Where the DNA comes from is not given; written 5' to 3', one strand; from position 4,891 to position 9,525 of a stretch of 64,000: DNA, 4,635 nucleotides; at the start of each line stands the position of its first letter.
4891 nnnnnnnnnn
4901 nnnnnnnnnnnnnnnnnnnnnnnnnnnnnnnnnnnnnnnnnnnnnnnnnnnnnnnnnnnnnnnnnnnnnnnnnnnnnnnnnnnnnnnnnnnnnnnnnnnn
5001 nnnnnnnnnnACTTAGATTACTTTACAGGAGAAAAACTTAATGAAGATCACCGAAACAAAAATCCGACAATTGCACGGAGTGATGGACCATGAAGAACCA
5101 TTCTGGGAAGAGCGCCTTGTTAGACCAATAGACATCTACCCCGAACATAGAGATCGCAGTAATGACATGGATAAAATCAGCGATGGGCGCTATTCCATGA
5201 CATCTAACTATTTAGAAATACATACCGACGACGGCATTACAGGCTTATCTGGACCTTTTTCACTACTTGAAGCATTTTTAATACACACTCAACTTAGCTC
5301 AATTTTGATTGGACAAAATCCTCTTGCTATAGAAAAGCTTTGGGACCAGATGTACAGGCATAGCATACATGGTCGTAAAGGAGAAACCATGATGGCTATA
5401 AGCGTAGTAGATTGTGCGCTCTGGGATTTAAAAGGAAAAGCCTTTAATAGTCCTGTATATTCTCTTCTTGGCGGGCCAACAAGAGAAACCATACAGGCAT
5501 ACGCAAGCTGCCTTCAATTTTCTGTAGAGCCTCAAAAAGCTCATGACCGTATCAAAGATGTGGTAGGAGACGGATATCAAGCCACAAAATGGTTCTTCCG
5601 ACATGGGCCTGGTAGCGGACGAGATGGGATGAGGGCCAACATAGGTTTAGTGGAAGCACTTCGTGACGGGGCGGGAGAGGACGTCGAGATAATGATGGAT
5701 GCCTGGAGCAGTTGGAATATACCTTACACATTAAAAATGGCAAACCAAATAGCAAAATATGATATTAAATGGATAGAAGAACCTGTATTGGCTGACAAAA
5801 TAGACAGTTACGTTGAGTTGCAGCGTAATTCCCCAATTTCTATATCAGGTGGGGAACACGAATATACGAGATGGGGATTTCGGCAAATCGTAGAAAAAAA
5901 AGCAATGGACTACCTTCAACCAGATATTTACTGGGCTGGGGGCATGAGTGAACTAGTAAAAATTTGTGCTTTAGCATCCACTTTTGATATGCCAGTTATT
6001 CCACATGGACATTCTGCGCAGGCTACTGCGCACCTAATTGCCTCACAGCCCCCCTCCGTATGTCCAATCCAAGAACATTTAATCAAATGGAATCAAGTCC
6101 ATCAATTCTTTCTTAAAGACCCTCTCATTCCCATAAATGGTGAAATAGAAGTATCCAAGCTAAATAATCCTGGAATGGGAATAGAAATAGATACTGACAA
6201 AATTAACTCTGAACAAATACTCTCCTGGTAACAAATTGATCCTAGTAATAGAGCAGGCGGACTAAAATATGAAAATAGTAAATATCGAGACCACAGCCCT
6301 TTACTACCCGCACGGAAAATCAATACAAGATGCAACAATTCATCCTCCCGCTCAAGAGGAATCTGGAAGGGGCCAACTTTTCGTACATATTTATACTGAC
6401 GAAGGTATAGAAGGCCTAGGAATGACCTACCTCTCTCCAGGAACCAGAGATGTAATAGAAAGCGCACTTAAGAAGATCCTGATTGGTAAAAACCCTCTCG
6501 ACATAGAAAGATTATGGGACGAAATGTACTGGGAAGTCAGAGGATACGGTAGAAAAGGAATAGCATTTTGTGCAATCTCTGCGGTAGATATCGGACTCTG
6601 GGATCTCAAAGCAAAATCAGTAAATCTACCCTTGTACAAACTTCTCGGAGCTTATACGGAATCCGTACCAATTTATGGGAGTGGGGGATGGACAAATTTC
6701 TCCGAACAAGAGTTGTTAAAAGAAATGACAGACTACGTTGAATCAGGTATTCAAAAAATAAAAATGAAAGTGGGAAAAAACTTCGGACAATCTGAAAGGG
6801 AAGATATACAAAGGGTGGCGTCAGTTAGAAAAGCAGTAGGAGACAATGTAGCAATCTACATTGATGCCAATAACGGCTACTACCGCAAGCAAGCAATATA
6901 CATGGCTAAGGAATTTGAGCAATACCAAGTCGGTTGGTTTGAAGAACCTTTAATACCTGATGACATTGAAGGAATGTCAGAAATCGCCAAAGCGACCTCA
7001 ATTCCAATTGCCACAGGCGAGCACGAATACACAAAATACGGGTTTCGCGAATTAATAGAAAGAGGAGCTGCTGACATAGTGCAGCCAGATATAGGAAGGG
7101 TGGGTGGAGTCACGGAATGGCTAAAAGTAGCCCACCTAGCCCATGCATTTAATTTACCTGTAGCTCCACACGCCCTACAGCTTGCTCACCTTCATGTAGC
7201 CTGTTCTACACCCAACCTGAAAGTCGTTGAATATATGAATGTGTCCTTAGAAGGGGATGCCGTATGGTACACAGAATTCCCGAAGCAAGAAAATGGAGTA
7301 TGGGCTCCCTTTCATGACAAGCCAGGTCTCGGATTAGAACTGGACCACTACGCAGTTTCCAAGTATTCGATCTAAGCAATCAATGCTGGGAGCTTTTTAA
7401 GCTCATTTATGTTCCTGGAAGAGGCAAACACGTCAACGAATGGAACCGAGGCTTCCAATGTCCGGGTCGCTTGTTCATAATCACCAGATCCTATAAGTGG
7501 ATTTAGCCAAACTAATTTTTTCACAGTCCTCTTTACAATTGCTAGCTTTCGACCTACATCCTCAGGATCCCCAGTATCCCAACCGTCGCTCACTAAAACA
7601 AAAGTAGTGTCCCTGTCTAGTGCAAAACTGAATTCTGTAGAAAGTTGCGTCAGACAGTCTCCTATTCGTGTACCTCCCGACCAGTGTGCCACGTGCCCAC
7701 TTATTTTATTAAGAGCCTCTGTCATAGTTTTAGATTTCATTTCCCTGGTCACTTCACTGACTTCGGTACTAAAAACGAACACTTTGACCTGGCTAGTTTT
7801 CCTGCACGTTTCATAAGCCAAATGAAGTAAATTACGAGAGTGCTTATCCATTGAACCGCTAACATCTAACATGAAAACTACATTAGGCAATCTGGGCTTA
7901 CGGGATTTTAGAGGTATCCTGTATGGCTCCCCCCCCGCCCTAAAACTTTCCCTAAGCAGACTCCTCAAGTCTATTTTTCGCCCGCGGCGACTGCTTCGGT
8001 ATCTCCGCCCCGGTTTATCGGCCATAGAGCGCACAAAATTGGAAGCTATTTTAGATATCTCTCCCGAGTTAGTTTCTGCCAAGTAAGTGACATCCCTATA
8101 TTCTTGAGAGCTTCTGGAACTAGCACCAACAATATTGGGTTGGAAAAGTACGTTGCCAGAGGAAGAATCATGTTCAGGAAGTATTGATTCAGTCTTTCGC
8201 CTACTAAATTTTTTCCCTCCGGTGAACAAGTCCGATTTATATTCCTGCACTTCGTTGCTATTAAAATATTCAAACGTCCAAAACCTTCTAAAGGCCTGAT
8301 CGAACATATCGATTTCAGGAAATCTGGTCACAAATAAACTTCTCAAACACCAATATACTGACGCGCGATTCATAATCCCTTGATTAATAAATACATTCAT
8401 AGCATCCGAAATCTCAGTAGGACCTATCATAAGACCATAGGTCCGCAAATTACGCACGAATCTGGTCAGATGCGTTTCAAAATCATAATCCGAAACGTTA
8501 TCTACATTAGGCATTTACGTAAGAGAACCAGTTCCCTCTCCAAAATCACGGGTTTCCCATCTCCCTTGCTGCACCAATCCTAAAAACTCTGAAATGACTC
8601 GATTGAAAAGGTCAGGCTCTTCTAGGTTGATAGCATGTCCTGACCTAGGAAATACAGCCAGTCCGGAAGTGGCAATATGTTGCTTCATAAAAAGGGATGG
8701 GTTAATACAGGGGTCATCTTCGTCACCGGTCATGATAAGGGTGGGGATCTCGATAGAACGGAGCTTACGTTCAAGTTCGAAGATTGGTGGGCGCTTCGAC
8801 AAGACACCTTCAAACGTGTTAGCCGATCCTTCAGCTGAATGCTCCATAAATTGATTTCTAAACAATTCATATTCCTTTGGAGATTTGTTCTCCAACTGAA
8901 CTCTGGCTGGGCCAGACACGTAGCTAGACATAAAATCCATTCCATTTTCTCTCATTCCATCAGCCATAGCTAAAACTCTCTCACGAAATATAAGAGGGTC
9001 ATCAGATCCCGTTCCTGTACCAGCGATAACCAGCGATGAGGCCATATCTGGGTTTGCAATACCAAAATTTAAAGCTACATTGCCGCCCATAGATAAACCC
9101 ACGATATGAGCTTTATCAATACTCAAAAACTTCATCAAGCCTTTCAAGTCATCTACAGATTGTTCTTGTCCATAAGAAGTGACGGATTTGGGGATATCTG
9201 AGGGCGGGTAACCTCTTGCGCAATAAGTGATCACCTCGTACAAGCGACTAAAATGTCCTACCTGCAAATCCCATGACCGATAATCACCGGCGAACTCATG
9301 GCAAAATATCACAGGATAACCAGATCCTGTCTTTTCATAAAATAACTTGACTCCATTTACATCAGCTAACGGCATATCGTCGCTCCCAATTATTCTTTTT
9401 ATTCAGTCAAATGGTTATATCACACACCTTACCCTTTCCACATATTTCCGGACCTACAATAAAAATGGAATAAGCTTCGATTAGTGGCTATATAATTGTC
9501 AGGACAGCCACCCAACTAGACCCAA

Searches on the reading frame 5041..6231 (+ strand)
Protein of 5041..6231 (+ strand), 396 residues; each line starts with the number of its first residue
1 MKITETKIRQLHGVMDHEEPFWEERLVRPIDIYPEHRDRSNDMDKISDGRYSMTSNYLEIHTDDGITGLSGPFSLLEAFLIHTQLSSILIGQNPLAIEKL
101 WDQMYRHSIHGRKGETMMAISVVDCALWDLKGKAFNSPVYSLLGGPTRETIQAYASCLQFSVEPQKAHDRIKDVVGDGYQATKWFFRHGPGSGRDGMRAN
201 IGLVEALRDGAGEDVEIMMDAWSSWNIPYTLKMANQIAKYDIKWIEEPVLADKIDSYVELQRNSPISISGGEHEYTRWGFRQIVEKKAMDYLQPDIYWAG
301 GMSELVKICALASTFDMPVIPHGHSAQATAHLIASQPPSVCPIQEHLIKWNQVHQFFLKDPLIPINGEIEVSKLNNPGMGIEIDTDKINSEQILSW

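Call 10: search_protein_families(library=pfam, proteins=[window:5041-6231:+])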
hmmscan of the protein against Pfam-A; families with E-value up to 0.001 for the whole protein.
window:5041-6231:+ (396 aa): 2 families
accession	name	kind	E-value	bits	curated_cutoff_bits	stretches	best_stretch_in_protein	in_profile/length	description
PF13378.12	MR_MLE_C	-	9.9e-51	173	29.4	1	169-386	4-218/219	Enolase C-terminal domain-like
PF02746.21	MR_MLE_N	-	1.3e-16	61.3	22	1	58-144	31-117/117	Mandelate racemase / muconate lactonizing enzyme, N-terminal domain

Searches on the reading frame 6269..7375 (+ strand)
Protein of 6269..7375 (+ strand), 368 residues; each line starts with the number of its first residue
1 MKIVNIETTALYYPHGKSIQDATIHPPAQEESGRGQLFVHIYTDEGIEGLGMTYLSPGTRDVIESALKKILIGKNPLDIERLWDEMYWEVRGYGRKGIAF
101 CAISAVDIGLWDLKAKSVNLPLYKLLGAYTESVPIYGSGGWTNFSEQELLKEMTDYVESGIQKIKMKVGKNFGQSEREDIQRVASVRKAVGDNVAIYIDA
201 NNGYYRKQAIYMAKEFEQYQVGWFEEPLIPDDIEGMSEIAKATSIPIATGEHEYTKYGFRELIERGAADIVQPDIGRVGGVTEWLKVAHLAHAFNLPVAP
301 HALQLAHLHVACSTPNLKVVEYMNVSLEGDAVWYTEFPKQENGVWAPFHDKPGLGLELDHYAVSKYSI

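Call 10: search_protein_families(library=pfam, proteins=[window:6269-7375:+])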
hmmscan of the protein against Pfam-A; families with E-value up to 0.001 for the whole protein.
window:6269-7375:+ (368 aa): 2 families
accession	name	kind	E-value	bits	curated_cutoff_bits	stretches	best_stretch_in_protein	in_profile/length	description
PF13378.12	MR_MLE_C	-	9.3e-67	225.4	29.4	1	149-361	2-218/219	Enolase C-terminal domain-like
PF02746.21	MR_MLE_N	-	6e-16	59.1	22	1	38-127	30-117/117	Mandelate racemase / muconate lactonizing enzyme, N-terminal domain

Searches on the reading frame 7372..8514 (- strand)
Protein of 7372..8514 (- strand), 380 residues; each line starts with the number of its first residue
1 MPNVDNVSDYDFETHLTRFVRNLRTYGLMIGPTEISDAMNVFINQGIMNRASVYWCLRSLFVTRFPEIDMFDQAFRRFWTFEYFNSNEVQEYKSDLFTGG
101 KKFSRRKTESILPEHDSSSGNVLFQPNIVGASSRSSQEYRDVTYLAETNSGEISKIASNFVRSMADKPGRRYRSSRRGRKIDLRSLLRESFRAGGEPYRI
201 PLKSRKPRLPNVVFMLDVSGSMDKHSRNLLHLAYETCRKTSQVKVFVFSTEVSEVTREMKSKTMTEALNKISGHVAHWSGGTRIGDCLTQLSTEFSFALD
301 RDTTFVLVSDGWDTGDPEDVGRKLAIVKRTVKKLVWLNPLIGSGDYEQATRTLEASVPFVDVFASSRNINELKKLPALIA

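Call 10: search_protein_families(library=pfam, proteins=[window:7372-8514:-])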
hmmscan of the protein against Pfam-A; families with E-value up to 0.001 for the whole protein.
window:7372-8514:- (380 aa): 3 families
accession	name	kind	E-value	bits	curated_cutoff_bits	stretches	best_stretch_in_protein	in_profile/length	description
PF05762.20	VWA_CoxE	-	3.6e-45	154.6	26.4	1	170-370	16-220/222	VWA domain containing CoxE-like protein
PF13519.12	VWA_2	-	6.6e-06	27.1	27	1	212-311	1-106/107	von Willebrand factor type A domain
PF00092.34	VWA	-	0.00015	22.4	23.8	1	211-325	1-128/174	von Willebrand factor type A domain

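Call 39: search_protein_families(library=ncbifam, proteins=[window:7372-8514:-], max_evalue=0.00001)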
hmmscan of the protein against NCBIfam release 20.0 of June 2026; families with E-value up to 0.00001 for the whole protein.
window:7372-8514:- (380 aa): 1 family
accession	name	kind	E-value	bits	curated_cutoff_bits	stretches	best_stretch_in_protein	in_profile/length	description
NF047783.1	VWA_dom_MadC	equivalog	2.4e-21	76.2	600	1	134-372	250-486/498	MadC family VWA domain-containing protein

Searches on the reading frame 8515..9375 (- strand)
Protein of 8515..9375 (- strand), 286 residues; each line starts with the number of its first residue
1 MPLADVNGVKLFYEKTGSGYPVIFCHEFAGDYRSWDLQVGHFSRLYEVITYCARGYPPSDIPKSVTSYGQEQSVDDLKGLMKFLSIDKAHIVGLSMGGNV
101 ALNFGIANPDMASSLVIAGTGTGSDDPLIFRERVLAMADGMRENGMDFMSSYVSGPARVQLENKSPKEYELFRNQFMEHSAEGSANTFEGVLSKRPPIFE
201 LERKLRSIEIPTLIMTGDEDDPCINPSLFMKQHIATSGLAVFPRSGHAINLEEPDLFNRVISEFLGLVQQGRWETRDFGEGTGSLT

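Call 10: search_protein_families(library=pfam, proteins=[window:8515-9375:-])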
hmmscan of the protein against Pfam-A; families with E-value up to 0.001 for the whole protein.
window:8515-9375:- (286 aa): 4 families
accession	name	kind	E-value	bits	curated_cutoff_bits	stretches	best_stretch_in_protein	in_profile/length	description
PF12697.13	Abhydrolase_6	-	9e-14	53.1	26.3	1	22-259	1-216/217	Alpha/beta hydrolase family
PF00561.26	Abhydrolase_1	-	1.1e-13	51.9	25.8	1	20-254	1-245/245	alpha/beta hydrolase fold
PF12146.15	Hydrolase_4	-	6e-08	32.7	27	1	46-249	32-234/239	Serine aminopeptidase, S33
PF03096.20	Ndr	-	0.00066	18.9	23.3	1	67-232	79-241/283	Ndr family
